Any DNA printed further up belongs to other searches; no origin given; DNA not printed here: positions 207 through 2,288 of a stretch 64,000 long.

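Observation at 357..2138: In-frame FtsA-ribulose-phosphate 3-epimerase fusion ORF and no ftsZ after ftsQ-ftsA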

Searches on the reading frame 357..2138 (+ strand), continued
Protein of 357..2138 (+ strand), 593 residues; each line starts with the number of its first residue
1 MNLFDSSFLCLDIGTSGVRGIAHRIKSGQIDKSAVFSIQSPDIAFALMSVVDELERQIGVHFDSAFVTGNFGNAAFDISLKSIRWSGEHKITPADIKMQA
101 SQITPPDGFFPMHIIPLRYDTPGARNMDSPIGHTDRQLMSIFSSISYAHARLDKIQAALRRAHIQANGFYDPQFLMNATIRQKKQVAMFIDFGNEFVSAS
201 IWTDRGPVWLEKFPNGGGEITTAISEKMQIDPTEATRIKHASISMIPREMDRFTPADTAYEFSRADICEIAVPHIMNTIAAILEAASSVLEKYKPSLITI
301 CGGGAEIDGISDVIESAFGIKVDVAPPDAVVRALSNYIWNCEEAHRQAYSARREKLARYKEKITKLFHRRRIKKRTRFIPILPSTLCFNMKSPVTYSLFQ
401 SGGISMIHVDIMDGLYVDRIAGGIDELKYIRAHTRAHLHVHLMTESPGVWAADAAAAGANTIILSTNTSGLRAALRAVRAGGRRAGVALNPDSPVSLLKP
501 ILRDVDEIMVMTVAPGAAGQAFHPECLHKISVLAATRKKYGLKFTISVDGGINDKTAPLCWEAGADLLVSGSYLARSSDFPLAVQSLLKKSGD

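Call 16: search_protein_representatives(protein=window:357-2138:+)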
Query: 593 residues. Proteins with E-value up to 0.001 (for the whole library): 11331; up to 1e-10: 4950; up to 1e-30: 47. The best 150 are listed.
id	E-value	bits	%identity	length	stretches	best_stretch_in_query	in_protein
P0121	4.3e-196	669.5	53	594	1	1-589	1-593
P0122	3.9e-179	613.5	48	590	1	1-590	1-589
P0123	3.1e-171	587.5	59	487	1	1-457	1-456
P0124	1.0e-166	572.5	46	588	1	1-589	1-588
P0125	2.1e-158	545.1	46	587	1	1-590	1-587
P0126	2.3e-142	492.1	44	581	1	1-589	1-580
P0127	2.9e-138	478.6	42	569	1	22-590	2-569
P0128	3.8e-132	458.4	38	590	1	4-589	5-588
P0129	3.5e-123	428.8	42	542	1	39-588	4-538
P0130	4.9e-120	418.4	46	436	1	159-590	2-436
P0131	1.7e-115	403.4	36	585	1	1-590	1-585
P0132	2.4e-108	379.8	45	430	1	1-428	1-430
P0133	2.1e-102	360.2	55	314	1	282-589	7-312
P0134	4.7e-97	342.5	36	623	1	2-591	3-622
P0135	2.9e-89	316.8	69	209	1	382-589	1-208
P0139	5.3e-81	289.6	29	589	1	2-590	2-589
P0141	2.4e-75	270.9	30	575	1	1-589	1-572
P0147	1.5e-60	222.1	30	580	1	1-590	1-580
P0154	7.0e-35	137.3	41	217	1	398-574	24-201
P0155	1.9e-34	135.8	41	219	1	395-590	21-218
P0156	2.0e-34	135.8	43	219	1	397-587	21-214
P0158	6.5e-34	134.1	38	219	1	394-588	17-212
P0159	3.9e-33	131.5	40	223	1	397-583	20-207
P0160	5.2e-33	131.1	40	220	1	377-588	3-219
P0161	1.0e-32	130.1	40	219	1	396-589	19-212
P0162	2.0e-32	129.2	40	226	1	399-587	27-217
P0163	2.8e-32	128.7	42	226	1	399-577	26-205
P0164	6.4e-32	127.5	38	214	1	383-576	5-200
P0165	7.7e-32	127.2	40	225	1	392-584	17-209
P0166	4.6e-31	124.7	40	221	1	399-589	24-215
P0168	1.6e-30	122.9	38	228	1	399-589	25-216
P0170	3.1e-30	122.0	39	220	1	399-587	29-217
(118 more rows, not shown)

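Call 23: search_protein_families(library=pfam, proteins=[L001:9313-9993:+, L001:7142-8464:-, L001:5872-7149:-, L001:5152-5871:-, L001:4396-5130:-, L001:3873-4403:-, L001:2470-2985:-, L001:1219-1944:-, L001:11996-12391:-, L001:12475-12999:+], max_evalue=0.001)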
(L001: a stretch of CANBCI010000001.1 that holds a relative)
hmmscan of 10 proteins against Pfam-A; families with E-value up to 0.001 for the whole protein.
L001:9313-9993:+ (226 aa): 1 family
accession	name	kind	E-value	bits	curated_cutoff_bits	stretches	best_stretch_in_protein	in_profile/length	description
PF03799.20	FtsQ_DivIB_C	-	3.6e-08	34.7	21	1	109-218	1-114/114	Cell division protein FtsQ/DivIB, C-terminal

L001:7142-8464:- (440 aa): 0 families

L001:5872-7149:- (425 aa): 2 families
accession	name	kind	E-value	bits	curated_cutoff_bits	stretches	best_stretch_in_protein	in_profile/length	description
PF02687.27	FtsX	-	5.3e-15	56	25.5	1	285-418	2-120/120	FtsX-like permease C-terminal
PF12704.14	MacB_PCD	-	6.2e-13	49.9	27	1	34-254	1-206/207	MacB-like periplasmic core domain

L001:5152-5871:- (239 aa): 5 families
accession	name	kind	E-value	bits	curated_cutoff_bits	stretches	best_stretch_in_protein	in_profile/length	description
PF00005.33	ABC_tran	-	6.7e-34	117.9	25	1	44-188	5-136/137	ABC transporter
PF13304.12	AAA_21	-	1.9e-08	35.2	27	1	52-73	1-22/304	AAA domain, putative AbiEii toxin, Type IV TA system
PF13191.12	AAA_16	-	1.9e-05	25.6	32.6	1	48-229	22-149/167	AAA ATPase domain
PF02463.25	SMC_N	-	3.9e-05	23.6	40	0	51-234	25-212/220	RecF/RecN/SMC N terminal domain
PF13555.12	AAA_29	-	0.00014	22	27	1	45-67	17-39/61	P-loop containing region of AAA domain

L001:4396-5130:- (244 aa): 0 families

L001:3873-4403:- (176 aa): 0 families

L001:2470-2985:- (171 aa): 0 families

L001:1219-1944:- (241 aa): 0 families

L001:11996-12391:- (131 aa): 1 family
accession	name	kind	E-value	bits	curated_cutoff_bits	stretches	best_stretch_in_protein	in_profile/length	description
PF02367.23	TsaE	-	5.9e-33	114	26.6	1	6-127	2-127/128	Threonylcarbamoyl adenosine biosynthesis protein TsaE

L001:12475-12999:+ (174 aa): 0 families

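Call 26: predict_structure(alignment_id=A1)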
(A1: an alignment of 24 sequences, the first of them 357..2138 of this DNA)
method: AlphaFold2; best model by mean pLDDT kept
length: 593 residues; sequences in the alignment: 24
mean_pLDDT: 83.3   pTM: 0.58
mean pLDDT of the five models: 83.3, 81.1, 80.9, 80.4, 71.3
residues with pLDDT >= 90: 235; 70-90: 266; 50-70: 63; < 50: 29
segments of 3 or more residues with pLDDT < 50: 128-132, 369-377, 414-418, 590-593
pLDDT, mean of each block of 10 residues (from residue 1): 74 85 89 92 91 95 93 87 69 81 91 81 48 61 91 92 93 90 91 89 86 86 95 90 87 86 93 94 92 94 89 95 91 94 86 83 62 47 78 72 77 55 78 87 76 88 82 86 91 87 91 70 90 91 91 86 89 67 62 38
secondary structure, 60 per line:
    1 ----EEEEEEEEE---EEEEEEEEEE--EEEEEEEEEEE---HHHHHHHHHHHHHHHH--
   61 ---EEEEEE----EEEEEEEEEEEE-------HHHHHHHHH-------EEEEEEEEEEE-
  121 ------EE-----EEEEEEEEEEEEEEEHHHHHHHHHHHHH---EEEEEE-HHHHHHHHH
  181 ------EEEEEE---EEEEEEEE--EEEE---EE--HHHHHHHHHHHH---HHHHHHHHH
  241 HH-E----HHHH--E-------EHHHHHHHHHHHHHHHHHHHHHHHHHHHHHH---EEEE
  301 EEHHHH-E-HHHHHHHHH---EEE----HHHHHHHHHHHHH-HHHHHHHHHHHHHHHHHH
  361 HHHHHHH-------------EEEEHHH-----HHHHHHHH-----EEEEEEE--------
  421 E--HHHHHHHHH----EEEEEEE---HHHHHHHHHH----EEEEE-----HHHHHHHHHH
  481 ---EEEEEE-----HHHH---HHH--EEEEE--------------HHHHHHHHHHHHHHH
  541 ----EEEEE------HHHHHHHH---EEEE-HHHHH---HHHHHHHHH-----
elements in order: E5-13 E17-26 E29-39 H43-58 E64-69 E74-85 H93-101 E109-119 E134-148 H149-161 E165-170 H172-180 E187-192 E196-203 E206-209 H217-228 H232-242 H249-252 H264-293 E297-302 H303-306 H310-318 E322-324 H329-341 H343-367 E381-384 H393-400 E406-412 H424-432 E437-443 H447-456 E461-465 H471-480 E484-489 H495-498 E507-511 H526-540 E545-549 H556-563 E567-570 H572-576 H580-588

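Call 29: fold_search(model_id=the predicted structure, library=pdb)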
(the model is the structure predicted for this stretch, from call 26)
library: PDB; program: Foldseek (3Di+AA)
matches with E <= 10: 1776; with E <= 0.001: 630
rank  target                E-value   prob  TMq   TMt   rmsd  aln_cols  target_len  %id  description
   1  7q6f_A                2.6e-20  1.00  0.48  0.72   5.4       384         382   17  Vibrio maritimus FtsA 1-396 ATP, double filament (released 2022-09-21)
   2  3wt0_A                3.6e-20  1.00  0.43  0.65   8.1       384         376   14  Crystal Structure Analysis of Cell Division Protein (released 2015-04-29)
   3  7q6i_D                3.8e-20  1.00  0.46  0.72   5.3       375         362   16  Vibrio maritimus FtsA 1-396 ATP and FtsN 1-29, bent tetramers in double filament arrangement (released 2022-09-21)
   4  3wt0_C                4.6e-20  1.00  0.43  0.64   6.7       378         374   13  Crystal Structure Analysis of Cell Division Protein (released 2015-04-29)
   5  7q6d                  5.1e-20  1.00  0.46  0.69   5.6       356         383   16  E. coli FtsA 1-405 ATP 3 Ni (released 2022-09-21)
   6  1e4g                  5.1e-20  1.00  0.45  0.68   5.5       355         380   15  FtsA (ATP-bound form) from Thermotoga maritima (released 2000-10-18)
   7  7q6i_B                5.5e-20  1.00  0.47  0.71   5.5       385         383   16  Vibrio maritimus FtsA 1-396 ATP and FtsN 1-29, bent tetramers in double filament arrangement (released 2022-09-21)
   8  2fli_A                5.8e-20  1.00  0.32  0.85   3.0       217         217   39  The crystal structure of D-ribulose 5-phosphate 3-epimerase from Streptococus pyogenes complexed with D-xylitol 5-phos (released 2006-03-07)
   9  3wt0_D                5.8e-20  1.00  0.44  0.65   6.5       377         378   14  Crystal Structure Analysis of Cell Division Protein (released 2015-04-29)
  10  7q6g                  1.2e-19  1.00  0.48  0.71   5.6       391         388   14  Xenorhabdus poinarii FtsA 1-396 ADP (released 2022-09-21)
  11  3wqt_C                1.2e-19  1.00  0.44  0.66   6.2       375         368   14  Staphylococcus aureus FtsA complexed with AMPPNP (released 2014-10-08)
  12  2fli_C                1.7e-19  1.00  0.33  0.85   2.9       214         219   38  The crystal structure of D-ribulose 5-phosphate 3-epimerase from Streptococus pyogenes complexed with D-xylitol 5-phos (released 2006-03-07)
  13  2fli_L                1.8e-19  1.00  0.33  0.85   2.9       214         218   38  The crystal structure of D-ribulose 5-phosphate 3-epimerase from Streptococus pyogenes complexed with D-xylitol 5-phos (released 2006-03-07)
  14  2fli_B                2.8e-19  1.00  0.33  0.86   2.8       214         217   38  The crystal structure of D-ribulose 5-phosphate 3-epimerase from Streptococus pyogenes complexed with D-xylitol 5-phos (released 2006-03-07)
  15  2fli_E                3.3e-19  1.00  0.33  0.86   2.8       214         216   38  The crystal structure of D-ribulose 5-phosphate 3-epimerase from Streptococus pyogenes complexed with D-xylitol 5-phos (released 2006-03-07)
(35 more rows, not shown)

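Call 32: list_cluster_members(proteins=[P0128, P0131, P0134, P0139, P0141, P0147, P0154, P0155, P0156, P0160])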
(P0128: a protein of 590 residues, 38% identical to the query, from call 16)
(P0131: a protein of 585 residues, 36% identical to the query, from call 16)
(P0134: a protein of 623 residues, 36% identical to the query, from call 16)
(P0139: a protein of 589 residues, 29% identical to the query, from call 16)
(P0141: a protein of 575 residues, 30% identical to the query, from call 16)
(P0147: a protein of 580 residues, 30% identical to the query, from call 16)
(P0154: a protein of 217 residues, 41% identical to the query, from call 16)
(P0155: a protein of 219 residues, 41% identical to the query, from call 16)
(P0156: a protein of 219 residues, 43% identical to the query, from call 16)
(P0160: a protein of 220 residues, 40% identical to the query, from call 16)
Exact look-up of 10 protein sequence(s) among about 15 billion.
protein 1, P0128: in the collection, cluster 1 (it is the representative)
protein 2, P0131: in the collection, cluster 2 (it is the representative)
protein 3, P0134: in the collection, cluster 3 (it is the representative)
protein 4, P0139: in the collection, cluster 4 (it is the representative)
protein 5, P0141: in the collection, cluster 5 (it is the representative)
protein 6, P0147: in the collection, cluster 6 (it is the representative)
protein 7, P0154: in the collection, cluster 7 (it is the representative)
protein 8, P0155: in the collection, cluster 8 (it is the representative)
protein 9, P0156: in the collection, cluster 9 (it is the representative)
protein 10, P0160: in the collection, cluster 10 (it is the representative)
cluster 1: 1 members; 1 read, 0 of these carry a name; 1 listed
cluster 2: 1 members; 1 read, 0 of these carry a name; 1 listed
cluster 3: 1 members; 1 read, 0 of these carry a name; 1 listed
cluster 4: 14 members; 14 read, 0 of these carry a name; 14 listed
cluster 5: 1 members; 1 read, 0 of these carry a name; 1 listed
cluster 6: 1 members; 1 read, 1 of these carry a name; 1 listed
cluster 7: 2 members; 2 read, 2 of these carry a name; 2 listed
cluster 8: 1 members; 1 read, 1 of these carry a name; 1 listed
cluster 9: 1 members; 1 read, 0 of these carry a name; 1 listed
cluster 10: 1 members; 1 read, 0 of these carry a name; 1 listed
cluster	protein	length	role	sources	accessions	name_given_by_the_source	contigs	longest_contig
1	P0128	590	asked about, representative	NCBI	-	-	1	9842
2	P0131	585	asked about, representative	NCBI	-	-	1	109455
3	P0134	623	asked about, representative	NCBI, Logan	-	-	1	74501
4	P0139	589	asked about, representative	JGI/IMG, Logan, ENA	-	-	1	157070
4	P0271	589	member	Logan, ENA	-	-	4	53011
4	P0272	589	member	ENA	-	-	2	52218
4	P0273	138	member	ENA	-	-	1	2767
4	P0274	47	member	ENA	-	-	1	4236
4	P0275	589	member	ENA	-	-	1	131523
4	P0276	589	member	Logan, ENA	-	-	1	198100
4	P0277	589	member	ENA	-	-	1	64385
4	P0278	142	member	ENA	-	-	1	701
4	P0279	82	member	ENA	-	-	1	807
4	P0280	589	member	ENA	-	-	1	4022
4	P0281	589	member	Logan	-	-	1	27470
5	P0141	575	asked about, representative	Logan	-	-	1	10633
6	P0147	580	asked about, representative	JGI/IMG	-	ribulose-phosphate 3-epimerase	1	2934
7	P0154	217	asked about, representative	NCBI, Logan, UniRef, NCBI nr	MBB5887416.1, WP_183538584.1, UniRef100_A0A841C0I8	ribulose-phosphate 3-epimerase [Lactovum miscens] | Ribulose-phosphate 3-epimerase n=1 Tax=Lactovum miscens TaxID=190387 ...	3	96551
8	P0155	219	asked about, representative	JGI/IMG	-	ribulose-phosphate 3-epimerase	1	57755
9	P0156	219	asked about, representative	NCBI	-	-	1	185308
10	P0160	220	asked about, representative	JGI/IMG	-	-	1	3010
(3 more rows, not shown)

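Call 40: find_homologous_proteins(query=A2, max_evalue=1e-20)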
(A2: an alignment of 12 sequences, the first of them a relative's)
Query A2 (12 sequences) (589 aa, profile of the alignment): 4 proteins with E <= 1e-20 among 8000 candidates.
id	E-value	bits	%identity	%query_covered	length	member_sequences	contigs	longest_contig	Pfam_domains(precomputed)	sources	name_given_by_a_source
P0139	3.5e-204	698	100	100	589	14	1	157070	PF00834.26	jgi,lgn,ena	-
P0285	4.3e-189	648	30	100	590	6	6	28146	PF14450.13,PF00834.26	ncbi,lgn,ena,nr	ncbi:MAG: ribulose-phosphate 3-epimerase [Alphaproteobacteria bacterium]|nr:ribulose-phosphate 3-epi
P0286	4.3e-178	612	75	100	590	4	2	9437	PF00834.26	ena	-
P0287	2.9e-28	117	25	21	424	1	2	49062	PF00012.27,PF02491.26,PF06723.20,PF14450.13,PF11104.15,PF06277.18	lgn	-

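Call 41: find_encoding_contigs(protein=P0139, flank=10000, max_places=3)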
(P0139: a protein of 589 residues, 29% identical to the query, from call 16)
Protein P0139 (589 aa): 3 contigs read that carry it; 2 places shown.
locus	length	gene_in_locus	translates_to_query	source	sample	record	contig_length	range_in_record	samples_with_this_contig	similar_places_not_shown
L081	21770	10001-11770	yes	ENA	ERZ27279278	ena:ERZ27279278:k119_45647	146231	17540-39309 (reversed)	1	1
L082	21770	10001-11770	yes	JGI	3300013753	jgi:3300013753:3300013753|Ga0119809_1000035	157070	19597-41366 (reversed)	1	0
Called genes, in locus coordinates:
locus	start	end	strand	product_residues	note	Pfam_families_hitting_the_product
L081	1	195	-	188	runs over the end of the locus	-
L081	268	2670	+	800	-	PF02518:HATPase_c, PF00204:DNA_gyraseB, PF01751:Toprim, PF00986:DNA_gyraseB_C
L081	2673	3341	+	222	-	-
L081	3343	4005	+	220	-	PF03167:UDG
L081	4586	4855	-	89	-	-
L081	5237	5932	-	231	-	PF02463:SMC_N, PF00005:ABC_tran, PF13304:AAA_21 (faint)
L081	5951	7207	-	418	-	PF12704:MacB_PCD, PF02687:FtsX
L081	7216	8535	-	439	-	-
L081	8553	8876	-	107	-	-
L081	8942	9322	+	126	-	-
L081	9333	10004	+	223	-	PF03799:FtsQ_DivIB_C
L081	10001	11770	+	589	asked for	PF00834:Ribul_P_3_epim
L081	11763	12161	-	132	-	PF02367:TsaE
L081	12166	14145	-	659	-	PF00270:DEAD (weak), PF04851:ResIII, PF17757:UvrB_inter, PF27431:UvrB_3rd, PF00271:Helicase_C, PF12344:UvrB, PF02151:UVR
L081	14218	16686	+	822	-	PF05170:AsmA (faint)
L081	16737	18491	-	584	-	PF01336:tRNA_anti-codon, PF00152:tRNA-synt_2, PF02938:GAD (weak)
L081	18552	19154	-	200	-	-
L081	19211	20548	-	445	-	PF24575:TPR_Slam, PF07719:TPR_2 (faint), PF13428:TPR_14 (faint), PF13431:TPR_17 (faint), PF14559:TPR_19 (weak), PF04575:SlipAM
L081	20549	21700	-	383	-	-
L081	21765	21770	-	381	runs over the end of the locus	-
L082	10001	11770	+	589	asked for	PF00834:Ribul_P_3_epim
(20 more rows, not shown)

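Call 42: find_encoding_contigs(protein=P0285, flank=10000, max_places=2)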
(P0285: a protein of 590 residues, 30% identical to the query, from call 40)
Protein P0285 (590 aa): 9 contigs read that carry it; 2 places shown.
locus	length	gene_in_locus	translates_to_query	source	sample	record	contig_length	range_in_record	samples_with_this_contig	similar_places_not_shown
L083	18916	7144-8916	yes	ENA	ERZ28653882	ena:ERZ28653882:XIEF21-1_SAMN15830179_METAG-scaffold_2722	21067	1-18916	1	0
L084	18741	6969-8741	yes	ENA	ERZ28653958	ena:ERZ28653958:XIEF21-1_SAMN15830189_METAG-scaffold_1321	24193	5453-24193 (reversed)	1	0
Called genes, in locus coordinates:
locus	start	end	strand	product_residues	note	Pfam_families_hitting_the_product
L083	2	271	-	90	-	?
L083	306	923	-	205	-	-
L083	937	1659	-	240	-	-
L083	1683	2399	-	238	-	PF00005:ABC_tran, PF13304:AAA_21 (faint)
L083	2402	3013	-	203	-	-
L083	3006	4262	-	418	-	PF12704:MacB_PCD, PF02687:FtsX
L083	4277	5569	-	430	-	-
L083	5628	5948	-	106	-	-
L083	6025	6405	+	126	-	-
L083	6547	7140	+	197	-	PF03799:FtsQ_DivIB_C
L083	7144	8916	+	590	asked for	PF14450:FtsA, PF00834:Ribul_P_3_epim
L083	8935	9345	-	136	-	PF02367:TsaE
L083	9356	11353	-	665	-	PF00270:DEAD (faint), PF04851:ResIII, PF17757:UvrB_inter, PF27431:UvrB_3rd, PF00271:Helicase_C, PF12344:UvrB, PF02151:UVR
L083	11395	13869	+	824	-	PF05170:AsmA (weak)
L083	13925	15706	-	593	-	PF01336:tRNA_anti-codon, PF00152:tRNA-synt_2, PF02938:GAD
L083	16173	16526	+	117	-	-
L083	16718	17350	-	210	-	PF00132:Hexapep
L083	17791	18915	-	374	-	-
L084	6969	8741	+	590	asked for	PF14450:FtsA, PF00834:Ribul_P_3_epim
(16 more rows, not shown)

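Call 44: find_encoding_contigs(protein=P0286, flank=10000, max_places=2)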
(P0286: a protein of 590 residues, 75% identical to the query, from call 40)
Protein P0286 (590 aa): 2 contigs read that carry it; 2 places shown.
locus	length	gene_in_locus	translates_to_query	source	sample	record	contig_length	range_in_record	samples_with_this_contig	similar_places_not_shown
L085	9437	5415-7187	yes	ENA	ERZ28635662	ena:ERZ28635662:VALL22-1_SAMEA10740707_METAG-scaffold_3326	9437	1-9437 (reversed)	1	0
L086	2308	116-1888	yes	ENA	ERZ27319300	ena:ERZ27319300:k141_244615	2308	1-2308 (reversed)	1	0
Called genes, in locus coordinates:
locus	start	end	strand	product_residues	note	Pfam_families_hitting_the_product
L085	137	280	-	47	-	-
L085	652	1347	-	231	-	PF00005:ABC_tran, PF02463:SMC_N, PF13304:AAA_21 (faint)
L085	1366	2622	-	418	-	PF12704:MacB_PCD, PF02687:FtsX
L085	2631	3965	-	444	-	-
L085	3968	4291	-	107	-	-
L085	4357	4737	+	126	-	-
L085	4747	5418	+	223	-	PF03799:FtsQ_DivIB_C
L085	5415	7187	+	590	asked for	PF00834:Ribul_P_3_epim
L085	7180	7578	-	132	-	PF02367:TsaE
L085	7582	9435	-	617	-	?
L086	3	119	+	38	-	?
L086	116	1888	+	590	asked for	PF00834:Ribul_P_3_epim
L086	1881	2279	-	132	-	PF02367:TsaE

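Call 62: search_protein_families(library=pfam, proteins=[L001:8878-9258:+, L081:8942-9322:+, L083:6025-6405:+, L001:7142-8464:-, L001:8859-9224:-], max_evalue=1)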
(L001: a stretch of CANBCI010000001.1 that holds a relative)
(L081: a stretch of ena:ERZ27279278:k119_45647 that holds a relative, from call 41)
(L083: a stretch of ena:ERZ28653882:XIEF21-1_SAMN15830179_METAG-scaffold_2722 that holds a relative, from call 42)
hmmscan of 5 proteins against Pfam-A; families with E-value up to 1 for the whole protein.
L001:8878-9258:+ (126 aa): 1 family
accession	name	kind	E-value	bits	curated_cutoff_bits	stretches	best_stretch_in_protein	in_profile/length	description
PF05051.18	COX17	-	0.091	13.5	24.9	0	107-121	31-45/47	Cytochrome C oxidase copper chaperone (COX17)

L081:8942-9322:+ (126 aa): 1 family
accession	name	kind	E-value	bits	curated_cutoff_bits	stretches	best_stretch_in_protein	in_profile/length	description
PF05051.18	COX17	-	0.011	16.4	24.9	0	107-121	31-45/47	Cytochrome C oxidase copper chaperone (COX17)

L083:6025-6405:+ (126 aa): 1 family
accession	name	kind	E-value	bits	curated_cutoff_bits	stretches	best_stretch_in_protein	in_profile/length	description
PF05051.18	COX17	-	0.012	16.3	24.9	0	104-121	28-45/47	Cytochrome C oxidase copper chaperone (COX17)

L001:7142-8464:- (440 aa): 3 families
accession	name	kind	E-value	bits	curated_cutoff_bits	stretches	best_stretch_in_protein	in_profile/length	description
PF12536.13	DUF3734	-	0.0023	18.6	22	1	57-116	23-82/106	Patatin phospholipase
PF07660.19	STN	-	0.02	15.1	28.4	1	109-127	21-39/52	Secretin and TonB N terminus short domain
PF08139.17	LPAM_1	-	0.43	11.6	20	1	6-18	5-17/18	Prokaryotic membrane lipoprotein lipid attachment site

L001:8859-9224:- (121 aa): 0 families
